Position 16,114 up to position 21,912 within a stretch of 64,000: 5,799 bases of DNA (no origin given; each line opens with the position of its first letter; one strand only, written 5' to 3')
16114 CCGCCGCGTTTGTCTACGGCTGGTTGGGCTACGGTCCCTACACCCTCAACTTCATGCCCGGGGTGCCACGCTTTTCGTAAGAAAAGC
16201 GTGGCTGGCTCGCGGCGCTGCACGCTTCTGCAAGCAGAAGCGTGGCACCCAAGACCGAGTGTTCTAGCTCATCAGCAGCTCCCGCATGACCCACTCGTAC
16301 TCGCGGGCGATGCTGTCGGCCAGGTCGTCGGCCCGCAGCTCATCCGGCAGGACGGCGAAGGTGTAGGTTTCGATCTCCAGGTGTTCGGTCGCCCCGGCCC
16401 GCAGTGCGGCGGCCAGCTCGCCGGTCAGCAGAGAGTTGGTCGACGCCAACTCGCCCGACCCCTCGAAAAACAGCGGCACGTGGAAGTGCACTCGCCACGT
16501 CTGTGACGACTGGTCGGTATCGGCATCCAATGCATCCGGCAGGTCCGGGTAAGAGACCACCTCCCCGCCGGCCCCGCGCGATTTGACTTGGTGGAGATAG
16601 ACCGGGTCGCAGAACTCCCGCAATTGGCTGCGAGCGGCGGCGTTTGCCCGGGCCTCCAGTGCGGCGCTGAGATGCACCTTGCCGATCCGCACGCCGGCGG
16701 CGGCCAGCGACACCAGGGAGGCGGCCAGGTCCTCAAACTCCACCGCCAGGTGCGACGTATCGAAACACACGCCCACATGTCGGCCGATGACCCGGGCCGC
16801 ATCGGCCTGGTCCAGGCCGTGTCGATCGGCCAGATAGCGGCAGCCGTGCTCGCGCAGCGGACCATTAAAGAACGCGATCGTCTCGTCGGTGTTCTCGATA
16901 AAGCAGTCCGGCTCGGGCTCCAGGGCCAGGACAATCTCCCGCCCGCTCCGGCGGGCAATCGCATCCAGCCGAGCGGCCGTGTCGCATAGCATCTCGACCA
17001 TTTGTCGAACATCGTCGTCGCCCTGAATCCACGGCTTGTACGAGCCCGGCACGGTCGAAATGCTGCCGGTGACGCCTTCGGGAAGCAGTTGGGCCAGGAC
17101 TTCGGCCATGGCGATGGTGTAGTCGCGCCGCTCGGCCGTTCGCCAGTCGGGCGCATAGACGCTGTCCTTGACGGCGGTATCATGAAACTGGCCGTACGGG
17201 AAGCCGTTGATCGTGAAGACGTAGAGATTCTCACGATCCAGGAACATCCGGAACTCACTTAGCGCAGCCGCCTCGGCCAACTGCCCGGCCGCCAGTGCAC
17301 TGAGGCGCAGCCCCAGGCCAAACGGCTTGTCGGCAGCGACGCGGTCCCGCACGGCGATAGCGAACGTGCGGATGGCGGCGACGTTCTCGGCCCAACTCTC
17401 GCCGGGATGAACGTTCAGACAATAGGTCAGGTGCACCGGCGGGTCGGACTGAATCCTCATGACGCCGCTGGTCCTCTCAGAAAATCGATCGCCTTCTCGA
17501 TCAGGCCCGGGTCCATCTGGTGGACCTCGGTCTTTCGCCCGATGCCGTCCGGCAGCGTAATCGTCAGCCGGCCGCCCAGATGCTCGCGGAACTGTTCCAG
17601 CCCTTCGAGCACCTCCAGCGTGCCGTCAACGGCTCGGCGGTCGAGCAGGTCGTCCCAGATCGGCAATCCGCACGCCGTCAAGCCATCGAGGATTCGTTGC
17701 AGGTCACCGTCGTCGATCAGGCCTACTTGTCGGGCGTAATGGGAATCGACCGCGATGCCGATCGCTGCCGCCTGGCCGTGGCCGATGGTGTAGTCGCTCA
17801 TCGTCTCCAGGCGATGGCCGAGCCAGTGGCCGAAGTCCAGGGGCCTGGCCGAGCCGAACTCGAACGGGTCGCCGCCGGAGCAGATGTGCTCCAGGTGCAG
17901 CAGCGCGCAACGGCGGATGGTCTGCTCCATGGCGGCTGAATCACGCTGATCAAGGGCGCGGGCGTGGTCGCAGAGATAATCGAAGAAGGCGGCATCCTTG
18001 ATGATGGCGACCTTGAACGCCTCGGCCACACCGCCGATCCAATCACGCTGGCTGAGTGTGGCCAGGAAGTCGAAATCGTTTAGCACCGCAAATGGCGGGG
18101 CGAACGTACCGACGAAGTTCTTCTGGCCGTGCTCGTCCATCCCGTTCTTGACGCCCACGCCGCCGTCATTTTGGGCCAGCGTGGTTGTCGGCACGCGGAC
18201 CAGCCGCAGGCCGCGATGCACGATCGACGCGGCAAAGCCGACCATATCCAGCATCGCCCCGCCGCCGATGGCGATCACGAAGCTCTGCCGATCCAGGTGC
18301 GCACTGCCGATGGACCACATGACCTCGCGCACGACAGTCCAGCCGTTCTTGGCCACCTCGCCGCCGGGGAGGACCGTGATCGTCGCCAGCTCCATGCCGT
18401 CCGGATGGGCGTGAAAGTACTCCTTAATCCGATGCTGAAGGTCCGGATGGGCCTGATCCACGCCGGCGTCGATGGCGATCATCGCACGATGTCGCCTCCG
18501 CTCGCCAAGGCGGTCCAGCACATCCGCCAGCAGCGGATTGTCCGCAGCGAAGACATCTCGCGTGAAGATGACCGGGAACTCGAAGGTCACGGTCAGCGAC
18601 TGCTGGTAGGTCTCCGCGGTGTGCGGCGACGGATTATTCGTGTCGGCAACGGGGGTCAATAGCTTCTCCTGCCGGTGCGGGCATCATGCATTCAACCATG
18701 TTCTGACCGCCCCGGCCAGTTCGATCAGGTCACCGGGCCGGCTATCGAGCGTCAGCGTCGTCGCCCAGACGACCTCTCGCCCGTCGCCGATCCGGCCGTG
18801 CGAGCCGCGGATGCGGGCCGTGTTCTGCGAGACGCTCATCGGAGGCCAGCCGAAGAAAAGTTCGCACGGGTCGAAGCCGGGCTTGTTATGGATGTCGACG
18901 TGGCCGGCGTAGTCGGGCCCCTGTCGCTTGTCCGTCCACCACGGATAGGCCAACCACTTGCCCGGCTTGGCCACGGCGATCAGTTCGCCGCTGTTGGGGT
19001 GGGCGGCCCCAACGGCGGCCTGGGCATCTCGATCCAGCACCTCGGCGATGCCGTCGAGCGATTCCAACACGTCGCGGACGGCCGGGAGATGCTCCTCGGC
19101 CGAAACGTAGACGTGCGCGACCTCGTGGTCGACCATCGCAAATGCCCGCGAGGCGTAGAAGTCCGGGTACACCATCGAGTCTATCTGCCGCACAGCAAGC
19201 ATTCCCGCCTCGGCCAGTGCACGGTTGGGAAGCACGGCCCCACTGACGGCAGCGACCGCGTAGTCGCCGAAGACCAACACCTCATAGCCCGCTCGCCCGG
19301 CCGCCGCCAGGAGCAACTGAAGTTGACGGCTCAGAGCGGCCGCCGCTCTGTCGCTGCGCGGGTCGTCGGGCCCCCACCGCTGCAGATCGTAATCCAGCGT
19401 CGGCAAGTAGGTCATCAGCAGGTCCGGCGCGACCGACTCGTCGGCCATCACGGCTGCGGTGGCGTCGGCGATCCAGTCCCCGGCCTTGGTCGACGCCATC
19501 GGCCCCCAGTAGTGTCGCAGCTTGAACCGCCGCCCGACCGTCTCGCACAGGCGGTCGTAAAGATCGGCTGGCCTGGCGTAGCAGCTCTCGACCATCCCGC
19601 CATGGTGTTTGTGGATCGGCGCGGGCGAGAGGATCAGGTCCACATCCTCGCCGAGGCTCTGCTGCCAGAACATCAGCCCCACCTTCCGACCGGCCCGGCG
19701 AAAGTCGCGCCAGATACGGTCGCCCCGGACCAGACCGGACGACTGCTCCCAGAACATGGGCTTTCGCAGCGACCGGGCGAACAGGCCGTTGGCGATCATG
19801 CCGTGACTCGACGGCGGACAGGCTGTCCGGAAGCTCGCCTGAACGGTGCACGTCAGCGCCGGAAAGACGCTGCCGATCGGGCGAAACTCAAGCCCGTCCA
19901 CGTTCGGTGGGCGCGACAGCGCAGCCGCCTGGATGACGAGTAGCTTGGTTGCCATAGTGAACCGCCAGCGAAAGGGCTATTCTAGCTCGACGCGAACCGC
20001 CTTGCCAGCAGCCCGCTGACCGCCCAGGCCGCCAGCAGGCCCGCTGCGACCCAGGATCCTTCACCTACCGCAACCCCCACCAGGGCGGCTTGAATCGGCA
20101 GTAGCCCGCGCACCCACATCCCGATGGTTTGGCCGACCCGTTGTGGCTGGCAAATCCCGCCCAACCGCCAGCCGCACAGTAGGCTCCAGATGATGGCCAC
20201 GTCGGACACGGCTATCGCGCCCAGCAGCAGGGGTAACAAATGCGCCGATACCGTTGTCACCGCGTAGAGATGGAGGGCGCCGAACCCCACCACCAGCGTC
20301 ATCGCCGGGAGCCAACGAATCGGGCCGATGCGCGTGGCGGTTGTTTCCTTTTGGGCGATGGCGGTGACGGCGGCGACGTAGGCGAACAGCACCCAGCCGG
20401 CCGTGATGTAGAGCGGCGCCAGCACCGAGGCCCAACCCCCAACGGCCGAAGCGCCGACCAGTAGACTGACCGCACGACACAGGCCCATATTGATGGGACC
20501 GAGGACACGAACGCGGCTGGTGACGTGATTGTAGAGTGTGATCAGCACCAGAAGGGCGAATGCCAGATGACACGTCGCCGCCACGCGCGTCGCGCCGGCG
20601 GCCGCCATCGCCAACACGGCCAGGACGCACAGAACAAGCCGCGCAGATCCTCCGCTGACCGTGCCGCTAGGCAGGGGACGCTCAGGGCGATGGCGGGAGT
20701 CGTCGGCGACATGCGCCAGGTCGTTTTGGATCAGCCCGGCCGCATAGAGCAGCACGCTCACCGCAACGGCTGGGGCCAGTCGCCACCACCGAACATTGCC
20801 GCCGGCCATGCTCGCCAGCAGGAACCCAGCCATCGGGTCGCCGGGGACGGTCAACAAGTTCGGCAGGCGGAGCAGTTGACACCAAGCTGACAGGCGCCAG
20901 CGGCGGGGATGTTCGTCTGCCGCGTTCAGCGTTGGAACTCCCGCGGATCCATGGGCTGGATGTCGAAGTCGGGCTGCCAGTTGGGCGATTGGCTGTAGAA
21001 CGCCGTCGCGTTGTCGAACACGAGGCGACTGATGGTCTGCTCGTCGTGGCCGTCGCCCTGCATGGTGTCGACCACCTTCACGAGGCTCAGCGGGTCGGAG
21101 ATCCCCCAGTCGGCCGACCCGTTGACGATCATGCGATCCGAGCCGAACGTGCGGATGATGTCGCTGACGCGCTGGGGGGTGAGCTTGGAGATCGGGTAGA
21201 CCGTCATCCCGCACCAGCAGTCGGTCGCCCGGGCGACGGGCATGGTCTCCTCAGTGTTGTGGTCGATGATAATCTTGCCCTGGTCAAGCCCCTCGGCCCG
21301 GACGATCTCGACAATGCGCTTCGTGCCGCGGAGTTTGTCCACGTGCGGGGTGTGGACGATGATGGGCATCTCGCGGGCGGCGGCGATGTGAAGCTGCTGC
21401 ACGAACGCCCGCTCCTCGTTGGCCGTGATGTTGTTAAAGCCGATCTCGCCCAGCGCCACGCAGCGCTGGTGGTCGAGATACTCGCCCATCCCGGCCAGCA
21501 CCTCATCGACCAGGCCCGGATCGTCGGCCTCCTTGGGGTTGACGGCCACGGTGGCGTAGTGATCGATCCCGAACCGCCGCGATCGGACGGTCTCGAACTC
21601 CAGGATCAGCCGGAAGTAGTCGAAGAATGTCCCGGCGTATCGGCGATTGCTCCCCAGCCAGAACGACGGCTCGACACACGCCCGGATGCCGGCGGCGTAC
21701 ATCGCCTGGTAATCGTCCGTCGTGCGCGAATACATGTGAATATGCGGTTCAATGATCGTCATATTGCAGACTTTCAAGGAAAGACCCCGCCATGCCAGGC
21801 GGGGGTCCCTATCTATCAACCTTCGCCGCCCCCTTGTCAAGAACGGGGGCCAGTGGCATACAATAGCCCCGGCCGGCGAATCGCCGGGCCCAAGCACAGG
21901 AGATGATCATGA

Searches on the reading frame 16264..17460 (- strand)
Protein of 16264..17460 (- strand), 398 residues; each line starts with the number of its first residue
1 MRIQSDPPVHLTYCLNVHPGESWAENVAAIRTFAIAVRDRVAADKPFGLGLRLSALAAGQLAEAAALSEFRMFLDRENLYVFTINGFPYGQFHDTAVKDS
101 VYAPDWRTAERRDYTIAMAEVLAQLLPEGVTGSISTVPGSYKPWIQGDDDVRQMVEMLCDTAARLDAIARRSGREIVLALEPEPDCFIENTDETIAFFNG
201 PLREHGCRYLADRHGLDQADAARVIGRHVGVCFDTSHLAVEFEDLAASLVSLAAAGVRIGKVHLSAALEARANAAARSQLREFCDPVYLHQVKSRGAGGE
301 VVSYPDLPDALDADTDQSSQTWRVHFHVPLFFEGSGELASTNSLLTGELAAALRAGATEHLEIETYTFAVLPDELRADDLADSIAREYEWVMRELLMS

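Call 102: search_protein_families(library=ncbifam, proteins=[window:16264-17460:-], max_evalue=0.00001)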
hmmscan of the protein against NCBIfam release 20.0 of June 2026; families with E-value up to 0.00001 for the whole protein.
window:16264-17460:- (398 aa): 1 family
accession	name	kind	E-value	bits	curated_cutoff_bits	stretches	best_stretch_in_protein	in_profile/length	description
NF035939.1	TIM_EboE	equivalog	6.4e-136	453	250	1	11-391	1-378/379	metabolite traffic protein EboE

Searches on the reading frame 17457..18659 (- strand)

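Call 102: search_protein_families(library=ncbifam, proteins=[window:17457-18659:-], max_evalue=0.00001)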
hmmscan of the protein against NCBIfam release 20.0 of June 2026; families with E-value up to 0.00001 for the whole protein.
window:17457-18659:- (400 aa): 6 families
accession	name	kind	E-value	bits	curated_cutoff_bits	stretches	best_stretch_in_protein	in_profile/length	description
NF004852.0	PRK06203.1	equivalog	1.7e-160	534.4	333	1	11-396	7-393/407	3-dehydroquinate synthase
TIGR01357.1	aroB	equivalog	4.4e-63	213.6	305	1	49-334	15-291/344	3-dehydroquinate synthase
TIGR04425.1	P_lya_rel_AroB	hypoth_equivalog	4.7e-45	154.1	400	1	89-330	48-285/348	AroB-related putative sugar phosphate phospholyase (cyclizing)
NF010556.0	PRK13951.1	equivalog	3.7e-32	111.8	560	1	96-329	210-436/492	bifunctional shikimate kinase AroK/3-dehydroquinate synthase AroB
NF010627.0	PRK14021.1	equivalog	8.7e-32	110.2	565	1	87-336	234-489/542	bifunctional shikimate kinase/3-dehydroquinate synthase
NF002022.0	PRK00843.1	equivalog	8.6e-07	28.2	413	0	119-222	82-181/350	NAD(P)-dependent glycerol-1-phosphate dehydrogenase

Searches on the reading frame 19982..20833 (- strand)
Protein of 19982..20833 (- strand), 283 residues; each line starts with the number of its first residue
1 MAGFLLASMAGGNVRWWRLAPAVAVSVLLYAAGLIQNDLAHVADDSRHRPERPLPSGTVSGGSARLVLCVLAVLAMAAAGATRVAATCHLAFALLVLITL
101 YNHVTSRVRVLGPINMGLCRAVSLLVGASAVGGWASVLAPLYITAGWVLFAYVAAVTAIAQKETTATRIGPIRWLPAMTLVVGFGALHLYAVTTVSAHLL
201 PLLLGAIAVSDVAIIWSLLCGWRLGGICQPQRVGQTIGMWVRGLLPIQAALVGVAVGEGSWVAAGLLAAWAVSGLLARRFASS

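Call 102: search_protein_families(library=ncbifam, proteins=[window:19982-20833:-], max_evalue=0.00001)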
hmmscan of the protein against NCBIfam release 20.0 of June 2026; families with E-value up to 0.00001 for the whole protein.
window:19982-20833:- (283 aa): 4 families
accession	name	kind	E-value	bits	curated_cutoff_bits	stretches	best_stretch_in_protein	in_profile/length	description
NF035940.1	prenyl_rel_EboC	equivalog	4.6e-31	108.3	250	1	23-281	45-290/292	UbiA-like protein EboC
NF045897.1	SCO3242_trans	equivalog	1.6e-23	83.7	260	1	12-280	26-284/287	SCO3242 family prenyltransferase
NF009523.0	PRK12884.1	equivalog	1.7e-12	47.1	269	1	9-141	29-160/279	prenyltransferase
NF009521.0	PRK12882.1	equivalog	3.6e-11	42.8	296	1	12-145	33-167/280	geranylgeranylglycerol-phosphate geranylgeranyltransferase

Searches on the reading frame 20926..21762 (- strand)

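Call 102: search_protein_families(library=ncbifam, proteins=[window:20926-21762:-], max_evalue=0.00001)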
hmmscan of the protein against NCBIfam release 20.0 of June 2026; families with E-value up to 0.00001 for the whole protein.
window:20926-21762:- (278 aa): 1 family
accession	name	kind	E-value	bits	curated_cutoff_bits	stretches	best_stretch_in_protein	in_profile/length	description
TIGR00010.1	TIGR00010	subfamily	7.2e-09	35.4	206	1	68-166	55-151/253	YchF/TatD family DNA exonuclease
